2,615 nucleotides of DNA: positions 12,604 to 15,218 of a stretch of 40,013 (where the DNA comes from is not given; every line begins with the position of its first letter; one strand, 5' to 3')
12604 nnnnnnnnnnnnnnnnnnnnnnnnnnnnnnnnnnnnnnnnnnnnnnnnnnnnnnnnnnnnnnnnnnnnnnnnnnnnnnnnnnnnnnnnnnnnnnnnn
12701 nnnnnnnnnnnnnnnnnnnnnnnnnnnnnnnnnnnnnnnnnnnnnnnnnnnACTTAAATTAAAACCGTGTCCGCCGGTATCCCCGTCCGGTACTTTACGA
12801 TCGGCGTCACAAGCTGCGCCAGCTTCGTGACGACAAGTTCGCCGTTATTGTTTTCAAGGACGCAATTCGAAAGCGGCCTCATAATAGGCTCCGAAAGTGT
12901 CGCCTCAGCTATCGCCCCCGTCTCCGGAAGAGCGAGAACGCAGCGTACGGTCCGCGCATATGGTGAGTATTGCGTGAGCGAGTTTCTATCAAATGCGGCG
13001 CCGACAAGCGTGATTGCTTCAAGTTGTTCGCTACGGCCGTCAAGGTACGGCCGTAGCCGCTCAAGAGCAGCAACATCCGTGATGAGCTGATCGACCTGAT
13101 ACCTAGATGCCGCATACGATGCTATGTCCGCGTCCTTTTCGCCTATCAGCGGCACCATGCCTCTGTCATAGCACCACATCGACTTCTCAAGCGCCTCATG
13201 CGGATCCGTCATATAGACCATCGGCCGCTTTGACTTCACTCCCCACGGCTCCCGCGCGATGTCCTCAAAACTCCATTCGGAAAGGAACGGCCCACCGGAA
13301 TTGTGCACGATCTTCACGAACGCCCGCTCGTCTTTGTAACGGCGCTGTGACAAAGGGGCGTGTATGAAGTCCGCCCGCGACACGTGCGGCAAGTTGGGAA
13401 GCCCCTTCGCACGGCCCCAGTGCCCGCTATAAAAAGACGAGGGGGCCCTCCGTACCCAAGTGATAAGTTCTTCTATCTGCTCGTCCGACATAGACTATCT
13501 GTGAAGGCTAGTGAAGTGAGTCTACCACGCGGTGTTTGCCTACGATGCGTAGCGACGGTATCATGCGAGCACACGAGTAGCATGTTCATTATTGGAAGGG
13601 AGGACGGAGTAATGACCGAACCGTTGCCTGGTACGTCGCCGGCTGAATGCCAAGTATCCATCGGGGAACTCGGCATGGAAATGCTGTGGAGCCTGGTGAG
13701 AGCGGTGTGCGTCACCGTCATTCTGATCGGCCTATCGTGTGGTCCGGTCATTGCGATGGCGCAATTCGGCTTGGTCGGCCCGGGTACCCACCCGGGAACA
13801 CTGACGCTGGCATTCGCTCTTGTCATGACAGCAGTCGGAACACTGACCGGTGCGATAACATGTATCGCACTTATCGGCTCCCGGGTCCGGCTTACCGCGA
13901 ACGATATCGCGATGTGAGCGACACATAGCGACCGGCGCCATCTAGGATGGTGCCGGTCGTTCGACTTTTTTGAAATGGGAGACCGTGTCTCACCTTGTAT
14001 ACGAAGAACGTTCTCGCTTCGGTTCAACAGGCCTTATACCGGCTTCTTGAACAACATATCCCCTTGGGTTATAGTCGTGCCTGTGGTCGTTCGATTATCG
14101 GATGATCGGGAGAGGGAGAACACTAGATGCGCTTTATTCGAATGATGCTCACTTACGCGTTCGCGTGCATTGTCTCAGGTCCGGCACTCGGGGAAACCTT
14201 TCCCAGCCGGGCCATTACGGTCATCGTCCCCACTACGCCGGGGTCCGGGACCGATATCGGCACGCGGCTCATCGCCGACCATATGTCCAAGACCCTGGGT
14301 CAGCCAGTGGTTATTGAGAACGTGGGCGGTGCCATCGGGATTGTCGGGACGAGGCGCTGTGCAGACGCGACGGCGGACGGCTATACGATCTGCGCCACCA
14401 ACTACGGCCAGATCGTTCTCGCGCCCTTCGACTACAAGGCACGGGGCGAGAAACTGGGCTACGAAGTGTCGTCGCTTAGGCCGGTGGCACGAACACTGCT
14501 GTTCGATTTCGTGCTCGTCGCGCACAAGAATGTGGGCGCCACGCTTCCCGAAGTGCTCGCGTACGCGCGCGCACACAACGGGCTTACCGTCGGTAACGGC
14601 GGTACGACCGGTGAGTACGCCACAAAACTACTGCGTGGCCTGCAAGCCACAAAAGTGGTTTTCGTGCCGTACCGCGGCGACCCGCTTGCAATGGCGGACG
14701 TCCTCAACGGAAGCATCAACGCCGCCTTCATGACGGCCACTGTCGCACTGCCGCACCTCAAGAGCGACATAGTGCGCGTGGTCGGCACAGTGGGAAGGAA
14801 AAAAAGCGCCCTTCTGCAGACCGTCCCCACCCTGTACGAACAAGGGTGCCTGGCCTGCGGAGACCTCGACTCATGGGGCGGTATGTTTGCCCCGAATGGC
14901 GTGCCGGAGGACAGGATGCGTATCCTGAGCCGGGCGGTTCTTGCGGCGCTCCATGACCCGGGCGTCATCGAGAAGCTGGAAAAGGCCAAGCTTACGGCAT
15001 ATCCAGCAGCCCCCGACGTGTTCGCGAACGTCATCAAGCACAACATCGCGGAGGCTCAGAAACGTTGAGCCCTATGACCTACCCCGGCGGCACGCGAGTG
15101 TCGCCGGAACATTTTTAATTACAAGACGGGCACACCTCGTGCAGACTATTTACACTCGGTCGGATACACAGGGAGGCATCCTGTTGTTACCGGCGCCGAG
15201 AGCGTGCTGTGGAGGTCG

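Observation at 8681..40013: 31-kb island built from repeated sets of paralogous genes with no known pathway match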

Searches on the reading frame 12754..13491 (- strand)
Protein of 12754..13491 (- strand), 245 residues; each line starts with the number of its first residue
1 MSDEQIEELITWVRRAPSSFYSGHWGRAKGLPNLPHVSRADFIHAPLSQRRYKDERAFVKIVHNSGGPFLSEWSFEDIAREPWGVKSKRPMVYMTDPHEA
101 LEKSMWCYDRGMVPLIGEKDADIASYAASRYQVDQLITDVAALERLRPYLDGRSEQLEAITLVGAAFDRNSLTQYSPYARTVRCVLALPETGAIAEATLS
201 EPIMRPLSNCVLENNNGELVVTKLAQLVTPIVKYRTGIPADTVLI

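Call 11: search_protein_families(library=pfam, max_evalue=0.1, proteins=[window:12754-13491:-])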
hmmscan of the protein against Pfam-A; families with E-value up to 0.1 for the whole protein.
window:12754-13491:- (245 aa): 0 families

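Call 12: search_protein_families(library=ncbifam, max_evalue=0.1, proteins=[window:12754-13491:-])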
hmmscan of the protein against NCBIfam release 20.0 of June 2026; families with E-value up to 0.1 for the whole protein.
window:12754-13491:- (245 aa): 2 families
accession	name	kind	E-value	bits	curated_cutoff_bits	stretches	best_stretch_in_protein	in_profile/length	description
NF045666.1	DVU1553_fam_AMP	equivalog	0.0062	15.7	300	1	203-237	270-305/331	DVU_1553 family AMP-dependent CoA ligase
NF041878.1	paak_haloarch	equivalog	0.02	13.5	700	1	209-237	271-299/427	phenylacetate--CoA ligase PaaK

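Call 18: find_homologous_proteins(query=window:12754-13491:-)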
Query window:12754-13491:- (245 aa): 49 proteins with E <= 0.001 among 1198 candidates.
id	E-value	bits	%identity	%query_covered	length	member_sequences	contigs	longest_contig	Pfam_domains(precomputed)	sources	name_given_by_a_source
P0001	1.2e-161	554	100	100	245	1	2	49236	-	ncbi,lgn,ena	-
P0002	4.1e-107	375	67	100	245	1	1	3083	-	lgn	-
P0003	4.8e-88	313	61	96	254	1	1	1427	-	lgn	-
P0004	2.5e-84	301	60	93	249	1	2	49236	-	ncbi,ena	-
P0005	2.6e-82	294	55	98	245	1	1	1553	-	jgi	jgi:hypothetical protein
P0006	9.1e-82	292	54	98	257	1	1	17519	-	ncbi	-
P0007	7.6e-79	283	57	97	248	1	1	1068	-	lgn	-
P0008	2.4e-78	281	56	98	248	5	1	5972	-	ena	-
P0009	6.3e-78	280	56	99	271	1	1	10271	-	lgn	-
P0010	9.9e-78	279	52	98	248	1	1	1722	-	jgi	jgi:hypothetical protein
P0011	1.8e-77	278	57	96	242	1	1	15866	-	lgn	-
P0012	7.9e-77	276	55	96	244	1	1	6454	-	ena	-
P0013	3.6e-76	274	53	98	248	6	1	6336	-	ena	-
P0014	6.6e-76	273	51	98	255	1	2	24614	-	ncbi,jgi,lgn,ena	-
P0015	9.1e-76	273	49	100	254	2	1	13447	-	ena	-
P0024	3.5e-73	264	54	95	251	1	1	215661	-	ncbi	-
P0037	1.1e-65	240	46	98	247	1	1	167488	-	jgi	jgi:hypothetical protein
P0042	2.0e-60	222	47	94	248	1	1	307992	-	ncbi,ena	-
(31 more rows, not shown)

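Call 19: find_encoding_contigs(protein=P0042, flank=10000, max_places=2)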
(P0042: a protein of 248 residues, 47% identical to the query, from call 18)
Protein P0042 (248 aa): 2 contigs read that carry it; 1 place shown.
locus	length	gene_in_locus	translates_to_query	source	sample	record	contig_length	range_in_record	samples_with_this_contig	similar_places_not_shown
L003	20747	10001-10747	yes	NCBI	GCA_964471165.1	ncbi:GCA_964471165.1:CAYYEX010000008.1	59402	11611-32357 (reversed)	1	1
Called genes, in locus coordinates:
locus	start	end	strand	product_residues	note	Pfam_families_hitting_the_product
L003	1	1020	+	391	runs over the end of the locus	-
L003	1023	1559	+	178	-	-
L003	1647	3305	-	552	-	-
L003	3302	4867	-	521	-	-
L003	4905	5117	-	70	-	-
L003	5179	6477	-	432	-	-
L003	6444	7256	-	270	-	-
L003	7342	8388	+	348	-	PF03480:DctP, PF09084:NMT1 (faint)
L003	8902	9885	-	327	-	PF03401:TctC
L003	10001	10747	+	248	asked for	-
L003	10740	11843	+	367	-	-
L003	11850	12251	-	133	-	-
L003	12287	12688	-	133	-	-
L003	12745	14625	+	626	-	-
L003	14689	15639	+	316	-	PF16403:Bact_surface_Ig-like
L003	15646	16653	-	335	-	PF13354:Beta-lactamase2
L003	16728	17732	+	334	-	PF00044:Gp_dh_N, PF02800:Gp_dh_C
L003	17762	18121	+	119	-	PF05635:23S_rRNA_IVP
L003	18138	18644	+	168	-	PF02502:LacAB_rpiB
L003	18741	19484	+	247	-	PF00834:Ribul_P_3_epim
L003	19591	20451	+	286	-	PF13292:DXP_synthase_N, PF00456:Transketolase_N, PF00676:E1_dh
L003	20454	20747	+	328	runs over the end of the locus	PF02779:Transket_pyr, PF02780:Transketolase_C, PF22613:Transketolase_C_1 (weak)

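Call 20: find_encoding_contigs(protein=P0024, flank=10000, max_places=2)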
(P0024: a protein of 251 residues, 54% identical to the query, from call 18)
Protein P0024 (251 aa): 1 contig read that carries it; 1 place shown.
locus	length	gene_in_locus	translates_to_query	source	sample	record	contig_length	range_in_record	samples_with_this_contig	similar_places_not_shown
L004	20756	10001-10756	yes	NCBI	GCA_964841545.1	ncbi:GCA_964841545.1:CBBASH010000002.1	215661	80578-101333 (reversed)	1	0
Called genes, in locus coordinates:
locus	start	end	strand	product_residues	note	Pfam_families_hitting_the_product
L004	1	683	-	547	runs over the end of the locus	-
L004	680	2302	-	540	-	-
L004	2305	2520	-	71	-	-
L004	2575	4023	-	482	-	-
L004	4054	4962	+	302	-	PF03480:DctP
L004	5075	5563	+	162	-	-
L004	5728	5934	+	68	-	-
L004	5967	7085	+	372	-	-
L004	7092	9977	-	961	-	PF03116:NQR2_RnfD_RnfE (weak), PF01839:FG-GAP (faint), PF13517:FG-GAP_3, PF07593:UnbV_ASPIC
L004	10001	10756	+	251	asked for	-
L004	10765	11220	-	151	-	-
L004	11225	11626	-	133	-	-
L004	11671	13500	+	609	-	-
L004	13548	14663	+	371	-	-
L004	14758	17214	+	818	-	PF00622:SPRY (weak), PF13385:Laminin_G_3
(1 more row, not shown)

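Call 21: find_encoding_contigs(protein=P0037, flank=10000, max_places=2)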
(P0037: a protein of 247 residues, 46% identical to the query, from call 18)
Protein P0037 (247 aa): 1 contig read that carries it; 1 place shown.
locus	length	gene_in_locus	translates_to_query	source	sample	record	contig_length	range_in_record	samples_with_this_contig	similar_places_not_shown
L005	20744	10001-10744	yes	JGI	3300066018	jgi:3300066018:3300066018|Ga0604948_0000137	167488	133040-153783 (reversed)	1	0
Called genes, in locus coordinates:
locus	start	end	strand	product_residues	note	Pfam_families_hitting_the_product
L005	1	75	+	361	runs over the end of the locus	-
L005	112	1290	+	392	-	-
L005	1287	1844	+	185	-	-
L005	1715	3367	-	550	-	-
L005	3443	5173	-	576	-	-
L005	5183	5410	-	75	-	-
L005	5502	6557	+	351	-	PF03480:DctP, PF09084:NMT1 (weak)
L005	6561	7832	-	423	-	-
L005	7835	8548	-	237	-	-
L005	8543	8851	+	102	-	-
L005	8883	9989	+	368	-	-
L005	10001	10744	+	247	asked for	-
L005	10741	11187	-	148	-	-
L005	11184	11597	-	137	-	-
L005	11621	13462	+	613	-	-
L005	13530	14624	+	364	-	PF16403:Bact_surface_Ig-like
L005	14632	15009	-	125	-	PF00173:Cyt-b5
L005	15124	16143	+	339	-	PF00044:Gp_dh_N, PF02800:Gp_dh_C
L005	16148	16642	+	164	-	PF02502:LacAB_rpiB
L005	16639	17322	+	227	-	PF00834:Ribul_P_3_epim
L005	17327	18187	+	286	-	PF13292:DXP_synthase_N, PF00456:Transketolase_N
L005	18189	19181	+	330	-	PF02779:Transket_pyr, PF02780:Transketolase_C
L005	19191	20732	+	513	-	-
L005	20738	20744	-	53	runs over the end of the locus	-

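Call 35: find_related_loci(query=A2, collection=genome_contigs, flank=10000)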
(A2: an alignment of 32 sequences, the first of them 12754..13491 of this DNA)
Query A2 (245 aa) in genome_contigs; peptide patterns used: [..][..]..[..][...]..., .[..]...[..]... (x = any residue, [..] = any of these).
51 stretches matched a pattern; 14 encode a relative of the query (tblastn E <= 1e-3); 14 distinct loci.
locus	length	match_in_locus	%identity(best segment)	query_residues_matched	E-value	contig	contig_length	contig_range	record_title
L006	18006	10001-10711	52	6-243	1e-79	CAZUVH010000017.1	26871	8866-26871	MAG TPA_asm: uncultured Candidatus Saccharibacteria bacterium isolate SRP287051_co2_176 genome assembly, contig: NODE_36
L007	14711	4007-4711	51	5-238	3e-78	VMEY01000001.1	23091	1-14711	MAG: Parcubacteria group bacterium Athens0416_74 Athens041674_scaffold_1190, whole genome shotgun sequence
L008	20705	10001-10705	50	5-238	1e-76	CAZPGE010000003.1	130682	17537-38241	MAG TPA_asm: uncultured Candidatus Saccharibacteria bacterium isolate ERP113451_co1_69 genome assembly, contig: NODE_53_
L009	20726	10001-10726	47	1-238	1e-73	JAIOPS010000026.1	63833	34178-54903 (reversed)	MAG: Candidatus Kaiserbacteria bacterium isolate LakeFargette_0920_ALND_MAG_55_14 LacPavin_0920_ALND_scaffold_444359, wh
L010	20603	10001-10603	58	38-238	2e-72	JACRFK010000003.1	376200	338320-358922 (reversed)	MAG: Candidatus Kaiserbacteria bacterium isolate NC_groundwater_1723_Pr3_B-0.1um_55_32 SR-2_scaffold_141_1109351, whole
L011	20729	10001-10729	45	4-243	5e-69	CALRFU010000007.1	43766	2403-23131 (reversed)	MAG: Candidatus Nomurabacteria bacterium isolate TH-08apr19-232 genome assembly, contig: TH-08apr19-C2041, whole genome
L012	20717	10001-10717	45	4-240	4e-69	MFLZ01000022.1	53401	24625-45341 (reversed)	MAG: Candidatus Kaiserbacteria bacterium RIFCSPLOWO2_01_FULL_54_13 rifcsplowo2_01_scaffold_2338, whole genome shotgun se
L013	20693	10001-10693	47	5-234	2e-66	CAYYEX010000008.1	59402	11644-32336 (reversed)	MAG TPA_asm: uncultured Candidatus Saccharibacteria bacterium isolate ERP113451_co1_280 genome assembly, contig: NODE_37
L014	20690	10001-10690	47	18-245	9e-64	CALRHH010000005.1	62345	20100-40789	MAG: Candidatus Nomurabacteria bacterium isolate Ike-100m-40 genome assembly, contig: Ike-100-c156, whole genome shotgun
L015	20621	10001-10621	49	33-238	5e-59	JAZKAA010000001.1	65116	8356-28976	MAG: Patescibacteria group bacterium isolate ADI_H3L2_1_122_18_3-bin002_1 ADIH3L21_B002_1_000000000001, whole genome sho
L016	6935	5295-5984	40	11-240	2e-53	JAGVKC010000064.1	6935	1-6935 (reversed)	MAG: Candidatus Paceibacterota bacterium isolate SW_34 c_000000030073, whole genome shotgun sequence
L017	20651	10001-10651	37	32-238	1e-35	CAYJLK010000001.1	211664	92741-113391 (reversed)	MAG TPA_asm: uncultured Candidatus Saccharibacteria bacterium isolate ERP124720_co1_118 genome assembly, contig: NODE_69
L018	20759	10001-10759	31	5-242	2e-34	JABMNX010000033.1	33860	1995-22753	MAG: Candidatus Kaiserbacteria bacterium isolate bin.102 k141_5050049, whole genome shotgun sequence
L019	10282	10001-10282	49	2-94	2e-25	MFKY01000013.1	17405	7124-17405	MAG: Candidatus Kaiserbacteria bacterium RIFCSPHIGHO2_01_FULL_55_37 rifcsphigho2_01_scaffold_15885, whole genome shotgun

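Call 51: search_solved_structures(query=A2, max_evalue=10, show_alignments=1)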
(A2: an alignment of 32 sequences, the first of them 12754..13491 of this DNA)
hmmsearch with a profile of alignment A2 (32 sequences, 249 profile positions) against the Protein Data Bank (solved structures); distinct sequences matched with E-value up to 10: 5.
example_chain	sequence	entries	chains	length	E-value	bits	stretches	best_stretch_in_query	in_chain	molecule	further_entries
5cjq_B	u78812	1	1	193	0.18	14.6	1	88-119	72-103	Designed influenza hemagglutinin stem #4900, HA2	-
9s3l_A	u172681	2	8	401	0.24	14.2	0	4-46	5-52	Phenylacetate-CoA ligase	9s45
4euk_A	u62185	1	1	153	0.77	12.5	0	112-154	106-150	Histidine kinase 5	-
1fyh_A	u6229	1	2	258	0.9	12.3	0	3-44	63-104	Interferon gamma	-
1eku_A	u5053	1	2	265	1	12.1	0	3-44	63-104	Interferon gamma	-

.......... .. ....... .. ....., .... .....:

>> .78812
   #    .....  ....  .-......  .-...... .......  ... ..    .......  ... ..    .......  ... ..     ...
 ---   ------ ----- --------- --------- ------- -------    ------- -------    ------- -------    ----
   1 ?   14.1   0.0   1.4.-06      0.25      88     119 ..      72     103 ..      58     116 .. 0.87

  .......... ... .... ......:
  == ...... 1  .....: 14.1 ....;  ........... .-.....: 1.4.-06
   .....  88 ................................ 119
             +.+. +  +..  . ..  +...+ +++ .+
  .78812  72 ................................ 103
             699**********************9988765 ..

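Call 88: search_protein_families(library=padloc, max_evalue=0.01, proteins=[window:12754-13491:-])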
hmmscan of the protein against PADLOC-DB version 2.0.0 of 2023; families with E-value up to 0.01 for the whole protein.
window:12754-13491:- (245 aa): 0 families

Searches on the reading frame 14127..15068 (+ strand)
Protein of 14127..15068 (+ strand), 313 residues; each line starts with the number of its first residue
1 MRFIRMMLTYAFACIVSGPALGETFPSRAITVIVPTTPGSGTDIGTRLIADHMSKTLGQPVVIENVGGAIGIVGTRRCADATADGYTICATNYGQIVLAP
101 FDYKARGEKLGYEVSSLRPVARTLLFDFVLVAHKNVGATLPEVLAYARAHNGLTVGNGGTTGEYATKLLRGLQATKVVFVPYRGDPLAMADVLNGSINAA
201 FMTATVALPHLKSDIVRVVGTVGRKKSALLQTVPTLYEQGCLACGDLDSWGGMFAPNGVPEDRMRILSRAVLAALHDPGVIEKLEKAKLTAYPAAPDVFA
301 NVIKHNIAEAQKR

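Call 11: search_protein_families(library=pfam, max_evalue=0.1, proteins=[window:14127-15068:+])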
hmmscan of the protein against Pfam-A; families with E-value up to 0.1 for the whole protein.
window:14127-15068:+ (313 aa): 1 family
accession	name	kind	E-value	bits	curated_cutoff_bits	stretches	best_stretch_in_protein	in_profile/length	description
PF03401.19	TctC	-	6.9e-38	131.2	27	1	47-307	3-262/274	Tripartite tricarboxylate transporter family receptor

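Call 12: search_protein_families(library=ncbifam, max_evalue=0.1, proteins=[window:14127-15068:+])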
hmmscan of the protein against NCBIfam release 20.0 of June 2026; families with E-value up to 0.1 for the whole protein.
window:14127-15068:+ (313 aa): 2 families
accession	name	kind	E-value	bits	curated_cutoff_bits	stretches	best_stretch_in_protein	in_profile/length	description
NF010035.0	PRK13510.1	equivalog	0.038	14.3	104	1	261-309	24-72/95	sulfurtransferase complex subunit TusB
NF005525.0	PRK07178.1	equivalog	0.043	12.5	768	1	30-81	123-173/471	acetyl-CoA carboxylase biotin carboxylase subunit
